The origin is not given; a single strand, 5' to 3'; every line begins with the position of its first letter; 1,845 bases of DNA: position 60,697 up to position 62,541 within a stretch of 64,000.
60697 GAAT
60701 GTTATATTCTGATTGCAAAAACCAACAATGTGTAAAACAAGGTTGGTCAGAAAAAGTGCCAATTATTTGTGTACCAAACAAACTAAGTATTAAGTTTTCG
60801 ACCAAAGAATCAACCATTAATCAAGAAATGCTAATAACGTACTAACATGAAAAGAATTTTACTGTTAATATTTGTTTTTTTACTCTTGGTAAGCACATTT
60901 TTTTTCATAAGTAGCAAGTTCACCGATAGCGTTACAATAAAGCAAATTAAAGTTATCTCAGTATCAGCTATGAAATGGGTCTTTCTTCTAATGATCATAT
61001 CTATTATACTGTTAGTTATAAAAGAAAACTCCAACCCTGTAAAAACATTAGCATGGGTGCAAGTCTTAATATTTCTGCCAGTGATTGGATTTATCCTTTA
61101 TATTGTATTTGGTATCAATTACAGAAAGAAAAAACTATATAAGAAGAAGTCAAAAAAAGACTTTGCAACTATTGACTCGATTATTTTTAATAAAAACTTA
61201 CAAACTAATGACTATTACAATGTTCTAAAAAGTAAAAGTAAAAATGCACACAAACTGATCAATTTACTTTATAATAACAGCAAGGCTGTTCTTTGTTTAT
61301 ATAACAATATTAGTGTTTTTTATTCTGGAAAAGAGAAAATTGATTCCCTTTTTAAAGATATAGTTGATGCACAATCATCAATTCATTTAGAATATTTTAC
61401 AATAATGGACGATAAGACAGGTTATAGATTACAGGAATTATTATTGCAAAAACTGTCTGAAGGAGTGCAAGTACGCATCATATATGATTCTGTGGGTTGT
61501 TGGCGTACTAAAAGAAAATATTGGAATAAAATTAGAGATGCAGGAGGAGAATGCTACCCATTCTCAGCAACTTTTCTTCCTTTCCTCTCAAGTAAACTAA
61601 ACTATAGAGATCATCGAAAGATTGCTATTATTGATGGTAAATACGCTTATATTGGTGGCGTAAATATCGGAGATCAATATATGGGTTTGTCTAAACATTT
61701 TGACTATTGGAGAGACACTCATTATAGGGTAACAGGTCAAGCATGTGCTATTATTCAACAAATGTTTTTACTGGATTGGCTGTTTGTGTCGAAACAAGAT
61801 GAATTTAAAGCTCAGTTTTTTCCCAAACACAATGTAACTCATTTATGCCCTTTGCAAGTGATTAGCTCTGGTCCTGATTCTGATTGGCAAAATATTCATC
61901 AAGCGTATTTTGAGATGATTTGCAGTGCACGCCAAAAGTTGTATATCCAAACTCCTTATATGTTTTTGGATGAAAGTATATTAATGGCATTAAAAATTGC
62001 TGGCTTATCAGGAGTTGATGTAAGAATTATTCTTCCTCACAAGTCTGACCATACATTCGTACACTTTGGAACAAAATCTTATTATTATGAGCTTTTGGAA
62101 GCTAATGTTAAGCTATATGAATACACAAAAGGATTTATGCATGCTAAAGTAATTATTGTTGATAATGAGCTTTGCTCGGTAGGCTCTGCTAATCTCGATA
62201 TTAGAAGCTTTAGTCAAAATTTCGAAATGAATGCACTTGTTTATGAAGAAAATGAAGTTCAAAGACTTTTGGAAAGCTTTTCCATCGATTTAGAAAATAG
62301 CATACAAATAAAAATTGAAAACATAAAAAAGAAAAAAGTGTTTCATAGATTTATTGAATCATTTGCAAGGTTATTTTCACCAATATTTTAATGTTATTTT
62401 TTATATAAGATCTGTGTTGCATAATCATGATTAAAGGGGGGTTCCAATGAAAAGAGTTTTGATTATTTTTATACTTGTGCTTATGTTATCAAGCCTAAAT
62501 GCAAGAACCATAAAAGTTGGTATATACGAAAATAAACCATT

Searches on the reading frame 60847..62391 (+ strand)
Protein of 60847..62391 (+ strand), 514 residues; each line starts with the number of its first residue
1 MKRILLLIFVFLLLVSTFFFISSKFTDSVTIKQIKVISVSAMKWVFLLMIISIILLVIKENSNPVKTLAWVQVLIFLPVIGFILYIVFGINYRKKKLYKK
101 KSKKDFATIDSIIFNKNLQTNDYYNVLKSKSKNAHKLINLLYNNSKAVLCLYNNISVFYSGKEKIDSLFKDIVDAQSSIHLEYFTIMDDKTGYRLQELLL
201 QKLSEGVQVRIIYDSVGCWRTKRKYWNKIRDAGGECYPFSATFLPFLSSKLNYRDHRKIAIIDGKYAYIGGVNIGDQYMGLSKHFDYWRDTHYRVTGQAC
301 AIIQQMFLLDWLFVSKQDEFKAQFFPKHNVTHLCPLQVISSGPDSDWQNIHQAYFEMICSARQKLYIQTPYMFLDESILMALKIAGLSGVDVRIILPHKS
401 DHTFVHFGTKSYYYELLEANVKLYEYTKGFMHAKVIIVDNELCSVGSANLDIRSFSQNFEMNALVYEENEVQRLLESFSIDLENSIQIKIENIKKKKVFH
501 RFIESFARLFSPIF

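Call 49: find_encoding_contigs(protein=window:60847-62391:+, flank=10000, max_places=3)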
Protein window:60847-62391:+ (514 aa): 6 contigs read that carry it; 3 places shown.
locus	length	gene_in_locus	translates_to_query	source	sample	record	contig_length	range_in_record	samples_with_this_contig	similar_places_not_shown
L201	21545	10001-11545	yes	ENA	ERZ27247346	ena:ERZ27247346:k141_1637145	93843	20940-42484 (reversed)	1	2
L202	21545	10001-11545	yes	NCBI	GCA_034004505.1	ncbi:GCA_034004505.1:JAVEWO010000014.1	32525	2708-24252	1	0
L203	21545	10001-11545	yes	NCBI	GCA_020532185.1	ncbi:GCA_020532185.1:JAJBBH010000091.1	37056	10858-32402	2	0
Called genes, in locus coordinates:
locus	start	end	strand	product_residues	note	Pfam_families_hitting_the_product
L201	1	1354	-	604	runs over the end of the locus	PF13290:CHB_HEX_C_1, PF13287:Fn3_assoc, PF13585:CHU_C (weak), PF13860:FlgD_ig, PF18962:Por_Secre_tail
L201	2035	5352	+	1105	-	PF07494:Reg_prop (faint), PF24684:Vgb_lyase (faint), PF07495:Y_Y_Y, PF07228:SpoIIE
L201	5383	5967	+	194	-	PF19788:DUF6272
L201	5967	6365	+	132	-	PF09345:SiaC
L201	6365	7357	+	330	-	PF08447:PAS_3 (faint), PF00989:PAS (faint), PF00512:HisKA (weak)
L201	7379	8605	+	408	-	PF04413:Glycos_transf_N, PF00534:Glycos_transf_1 (weak)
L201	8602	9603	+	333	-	PF04055:Radical_SAM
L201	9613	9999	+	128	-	PF07009:NusG_II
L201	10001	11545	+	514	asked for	PF13396:PLDc_N, PF13091:PLDc_2, PF00614:PLDc (weak), PF13091:PLDc_2, PF00614:PLDc (weak)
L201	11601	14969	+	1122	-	PF00497:SBP_bac_3, PF13426:PAS_9 (faint), PF00989:PAS (faint), PF13188:PAS_8 (faint), PF02518:HATPase_c, PF00072:Response_reg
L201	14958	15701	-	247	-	PF03099:BPL_LplA_LipB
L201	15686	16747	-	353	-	PF02547:Queuosine_synth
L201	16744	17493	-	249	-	PF11306:DUF3108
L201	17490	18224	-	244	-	PF00106:adh_short, PF13561:adh_short_C2, PF23441:SDR (weak)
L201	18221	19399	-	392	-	PF02441:Flavoprotein, PF04127:DFP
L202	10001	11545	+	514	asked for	PF13396:PLDc_N, PF13091:PLDc_2, PF00614:PLDc (weak), PF13091:PLDc_2, PF00614:PLDc (weak)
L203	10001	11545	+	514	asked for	PF13396:PLDc_N, PF13091:PLDc_2, PF00614:PLDc (weak), PF13091:PLDc_2, PF00614:PLDc (weak)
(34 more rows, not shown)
